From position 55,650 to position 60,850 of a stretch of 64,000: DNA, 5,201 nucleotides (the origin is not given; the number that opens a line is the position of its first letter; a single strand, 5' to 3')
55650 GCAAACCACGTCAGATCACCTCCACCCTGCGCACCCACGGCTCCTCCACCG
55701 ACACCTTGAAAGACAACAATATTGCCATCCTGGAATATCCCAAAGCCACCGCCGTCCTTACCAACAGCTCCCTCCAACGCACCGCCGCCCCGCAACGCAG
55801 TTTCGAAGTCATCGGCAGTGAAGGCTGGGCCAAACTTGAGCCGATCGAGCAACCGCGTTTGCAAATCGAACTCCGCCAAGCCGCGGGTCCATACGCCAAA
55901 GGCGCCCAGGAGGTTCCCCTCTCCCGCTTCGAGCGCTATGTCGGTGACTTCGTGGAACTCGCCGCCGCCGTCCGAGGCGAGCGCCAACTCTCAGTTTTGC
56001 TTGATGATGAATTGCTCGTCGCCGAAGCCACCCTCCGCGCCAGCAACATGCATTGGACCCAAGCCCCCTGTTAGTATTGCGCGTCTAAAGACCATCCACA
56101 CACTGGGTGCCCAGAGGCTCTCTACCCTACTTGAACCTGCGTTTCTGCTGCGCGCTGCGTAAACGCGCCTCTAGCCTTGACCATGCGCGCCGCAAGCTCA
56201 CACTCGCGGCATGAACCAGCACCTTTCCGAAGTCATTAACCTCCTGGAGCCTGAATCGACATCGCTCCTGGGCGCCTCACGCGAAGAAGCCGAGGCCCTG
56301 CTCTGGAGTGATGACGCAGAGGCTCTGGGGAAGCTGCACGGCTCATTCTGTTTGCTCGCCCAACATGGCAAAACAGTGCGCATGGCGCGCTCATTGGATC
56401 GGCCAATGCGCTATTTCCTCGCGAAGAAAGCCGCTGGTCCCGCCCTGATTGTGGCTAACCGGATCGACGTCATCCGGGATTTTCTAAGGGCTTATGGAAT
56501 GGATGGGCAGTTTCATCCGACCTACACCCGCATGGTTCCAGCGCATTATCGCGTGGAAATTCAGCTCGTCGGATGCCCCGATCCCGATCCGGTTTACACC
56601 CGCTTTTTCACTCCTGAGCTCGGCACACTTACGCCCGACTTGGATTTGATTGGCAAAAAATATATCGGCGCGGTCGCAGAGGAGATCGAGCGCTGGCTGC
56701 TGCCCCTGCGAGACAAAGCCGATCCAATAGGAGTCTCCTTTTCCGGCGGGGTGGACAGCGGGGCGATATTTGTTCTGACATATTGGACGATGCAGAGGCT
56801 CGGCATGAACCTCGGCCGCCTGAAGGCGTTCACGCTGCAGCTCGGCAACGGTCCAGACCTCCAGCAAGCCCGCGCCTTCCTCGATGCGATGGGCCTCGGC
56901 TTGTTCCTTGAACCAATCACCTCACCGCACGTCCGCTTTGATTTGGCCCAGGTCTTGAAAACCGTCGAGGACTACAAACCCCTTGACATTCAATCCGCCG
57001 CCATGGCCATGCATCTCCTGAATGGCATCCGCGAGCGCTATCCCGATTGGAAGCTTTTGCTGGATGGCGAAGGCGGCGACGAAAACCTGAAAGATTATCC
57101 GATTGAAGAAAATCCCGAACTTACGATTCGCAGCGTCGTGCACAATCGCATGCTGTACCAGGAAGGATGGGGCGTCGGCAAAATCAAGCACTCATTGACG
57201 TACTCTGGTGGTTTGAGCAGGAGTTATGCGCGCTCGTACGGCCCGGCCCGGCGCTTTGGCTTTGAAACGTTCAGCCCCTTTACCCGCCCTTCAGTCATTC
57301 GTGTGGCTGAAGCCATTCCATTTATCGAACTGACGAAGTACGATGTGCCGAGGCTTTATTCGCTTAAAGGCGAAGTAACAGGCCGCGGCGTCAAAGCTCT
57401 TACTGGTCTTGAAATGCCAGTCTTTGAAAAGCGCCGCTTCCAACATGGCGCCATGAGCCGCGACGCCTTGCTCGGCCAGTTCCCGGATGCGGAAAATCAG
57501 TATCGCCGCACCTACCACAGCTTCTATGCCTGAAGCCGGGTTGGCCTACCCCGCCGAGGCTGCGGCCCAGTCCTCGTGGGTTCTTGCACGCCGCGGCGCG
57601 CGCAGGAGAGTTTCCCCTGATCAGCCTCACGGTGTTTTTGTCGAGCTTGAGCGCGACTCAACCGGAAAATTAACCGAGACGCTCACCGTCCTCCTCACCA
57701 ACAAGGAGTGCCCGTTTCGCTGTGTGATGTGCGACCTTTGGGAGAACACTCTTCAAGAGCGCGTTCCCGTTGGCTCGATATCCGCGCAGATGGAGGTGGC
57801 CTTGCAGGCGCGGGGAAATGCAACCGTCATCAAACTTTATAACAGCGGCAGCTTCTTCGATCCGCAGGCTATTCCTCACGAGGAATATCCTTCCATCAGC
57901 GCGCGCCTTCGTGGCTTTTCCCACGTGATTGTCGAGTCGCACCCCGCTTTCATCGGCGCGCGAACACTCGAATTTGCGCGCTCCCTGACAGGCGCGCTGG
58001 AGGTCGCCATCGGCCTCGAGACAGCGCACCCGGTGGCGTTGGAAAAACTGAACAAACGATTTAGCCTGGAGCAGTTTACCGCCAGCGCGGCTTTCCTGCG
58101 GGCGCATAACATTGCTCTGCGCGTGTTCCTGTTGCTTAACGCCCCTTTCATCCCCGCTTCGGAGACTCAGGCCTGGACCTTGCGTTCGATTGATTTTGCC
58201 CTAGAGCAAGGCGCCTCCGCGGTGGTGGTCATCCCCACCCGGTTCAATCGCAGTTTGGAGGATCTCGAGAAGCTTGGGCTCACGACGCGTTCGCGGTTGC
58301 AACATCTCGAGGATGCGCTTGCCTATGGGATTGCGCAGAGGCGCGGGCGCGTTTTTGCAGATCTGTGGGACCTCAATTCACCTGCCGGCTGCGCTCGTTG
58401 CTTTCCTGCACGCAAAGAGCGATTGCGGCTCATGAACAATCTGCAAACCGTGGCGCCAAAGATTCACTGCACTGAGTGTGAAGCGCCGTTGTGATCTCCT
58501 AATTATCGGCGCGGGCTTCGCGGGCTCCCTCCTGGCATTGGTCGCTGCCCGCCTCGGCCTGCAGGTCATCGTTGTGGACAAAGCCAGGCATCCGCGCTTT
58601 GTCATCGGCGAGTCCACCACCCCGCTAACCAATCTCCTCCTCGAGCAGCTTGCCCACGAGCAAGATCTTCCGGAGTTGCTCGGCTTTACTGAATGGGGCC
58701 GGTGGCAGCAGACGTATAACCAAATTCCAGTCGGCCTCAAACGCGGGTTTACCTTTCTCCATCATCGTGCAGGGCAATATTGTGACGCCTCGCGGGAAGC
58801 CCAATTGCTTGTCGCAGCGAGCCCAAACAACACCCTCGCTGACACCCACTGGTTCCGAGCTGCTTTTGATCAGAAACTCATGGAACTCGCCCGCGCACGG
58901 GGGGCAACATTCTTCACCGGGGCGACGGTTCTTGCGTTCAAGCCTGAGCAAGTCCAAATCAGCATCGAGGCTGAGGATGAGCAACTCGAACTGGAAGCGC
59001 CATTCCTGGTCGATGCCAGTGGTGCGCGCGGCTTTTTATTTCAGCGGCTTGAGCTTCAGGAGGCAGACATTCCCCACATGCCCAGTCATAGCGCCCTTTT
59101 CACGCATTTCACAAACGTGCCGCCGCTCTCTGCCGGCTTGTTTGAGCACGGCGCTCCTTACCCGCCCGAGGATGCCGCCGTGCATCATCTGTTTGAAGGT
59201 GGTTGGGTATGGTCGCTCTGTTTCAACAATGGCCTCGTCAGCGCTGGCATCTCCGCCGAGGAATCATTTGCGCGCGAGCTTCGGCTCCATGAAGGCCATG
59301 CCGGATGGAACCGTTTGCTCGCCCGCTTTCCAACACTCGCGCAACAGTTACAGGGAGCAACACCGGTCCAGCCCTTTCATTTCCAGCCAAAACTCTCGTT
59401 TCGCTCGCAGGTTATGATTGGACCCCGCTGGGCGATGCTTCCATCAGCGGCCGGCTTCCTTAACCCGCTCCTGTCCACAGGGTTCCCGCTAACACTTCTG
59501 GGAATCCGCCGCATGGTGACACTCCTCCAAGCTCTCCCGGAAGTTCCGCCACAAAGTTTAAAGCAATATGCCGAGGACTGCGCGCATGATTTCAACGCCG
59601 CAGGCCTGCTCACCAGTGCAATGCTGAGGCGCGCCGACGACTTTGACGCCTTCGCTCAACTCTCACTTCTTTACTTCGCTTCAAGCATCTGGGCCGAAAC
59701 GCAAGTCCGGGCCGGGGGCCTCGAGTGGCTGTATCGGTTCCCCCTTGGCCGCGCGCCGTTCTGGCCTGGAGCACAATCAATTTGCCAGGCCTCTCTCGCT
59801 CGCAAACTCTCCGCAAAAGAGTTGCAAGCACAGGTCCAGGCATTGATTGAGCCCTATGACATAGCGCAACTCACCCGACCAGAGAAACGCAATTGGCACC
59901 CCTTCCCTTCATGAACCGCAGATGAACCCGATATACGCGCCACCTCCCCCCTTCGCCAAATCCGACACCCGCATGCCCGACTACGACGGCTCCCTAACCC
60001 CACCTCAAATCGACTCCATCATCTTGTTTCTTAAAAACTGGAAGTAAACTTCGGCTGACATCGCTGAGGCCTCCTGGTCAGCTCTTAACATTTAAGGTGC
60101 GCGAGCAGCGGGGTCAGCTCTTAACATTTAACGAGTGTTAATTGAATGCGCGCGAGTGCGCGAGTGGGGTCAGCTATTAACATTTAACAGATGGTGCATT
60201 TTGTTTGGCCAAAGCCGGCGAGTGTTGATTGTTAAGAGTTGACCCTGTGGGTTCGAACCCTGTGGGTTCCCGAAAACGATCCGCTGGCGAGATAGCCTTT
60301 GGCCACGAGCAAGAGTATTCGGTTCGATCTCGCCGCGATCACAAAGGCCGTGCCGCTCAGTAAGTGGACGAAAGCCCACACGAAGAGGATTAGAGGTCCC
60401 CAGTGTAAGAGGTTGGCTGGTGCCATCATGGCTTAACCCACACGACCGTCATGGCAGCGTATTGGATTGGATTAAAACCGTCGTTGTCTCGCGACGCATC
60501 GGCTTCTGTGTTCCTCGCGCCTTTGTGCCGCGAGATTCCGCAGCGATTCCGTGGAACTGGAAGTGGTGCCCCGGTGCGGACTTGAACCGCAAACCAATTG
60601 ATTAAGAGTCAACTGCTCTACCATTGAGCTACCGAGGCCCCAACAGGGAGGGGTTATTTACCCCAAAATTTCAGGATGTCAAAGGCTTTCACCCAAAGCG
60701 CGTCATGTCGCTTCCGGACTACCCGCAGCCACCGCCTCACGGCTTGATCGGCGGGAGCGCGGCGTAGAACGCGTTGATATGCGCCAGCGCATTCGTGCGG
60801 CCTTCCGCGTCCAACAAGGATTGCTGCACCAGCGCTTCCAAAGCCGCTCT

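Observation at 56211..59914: Orphan overlapping three-gene cassette: Cys-less AsnB-like adenylating enzyme, small radical SAM enzyme and halogenase-like flavoprotein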

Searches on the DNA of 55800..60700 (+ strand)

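Call 88: search_rna_families(source=window, start=55800, end=60700, threshold=evalue, max_evalue=1)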
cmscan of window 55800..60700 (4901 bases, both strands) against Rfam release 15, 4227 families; matches with E-value up to 1: 3.
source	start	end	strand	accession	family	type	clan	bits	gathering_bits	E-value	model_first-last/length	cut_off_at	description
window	60567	60638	-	RF00005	tRNA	Gene; tRNA;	CL00001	71.4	29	1e-14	1-71/71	no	tRNA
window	60566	60638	+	RF04354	Plastid-ycf2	Cis-reg;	-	22.6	65.7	0.29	1-75/75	no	Plastid-ycf2 5UTR RNA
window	60160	60252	+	RF03498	mir-3145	Gene; miRNA;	-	22.5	98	0.6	1-84/84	no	mir-3145 microRNA precursor family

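Call 90: search_rna_families(sources=[L003, L022, L037, L046, L057, L081, L166], threshold=gathering)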
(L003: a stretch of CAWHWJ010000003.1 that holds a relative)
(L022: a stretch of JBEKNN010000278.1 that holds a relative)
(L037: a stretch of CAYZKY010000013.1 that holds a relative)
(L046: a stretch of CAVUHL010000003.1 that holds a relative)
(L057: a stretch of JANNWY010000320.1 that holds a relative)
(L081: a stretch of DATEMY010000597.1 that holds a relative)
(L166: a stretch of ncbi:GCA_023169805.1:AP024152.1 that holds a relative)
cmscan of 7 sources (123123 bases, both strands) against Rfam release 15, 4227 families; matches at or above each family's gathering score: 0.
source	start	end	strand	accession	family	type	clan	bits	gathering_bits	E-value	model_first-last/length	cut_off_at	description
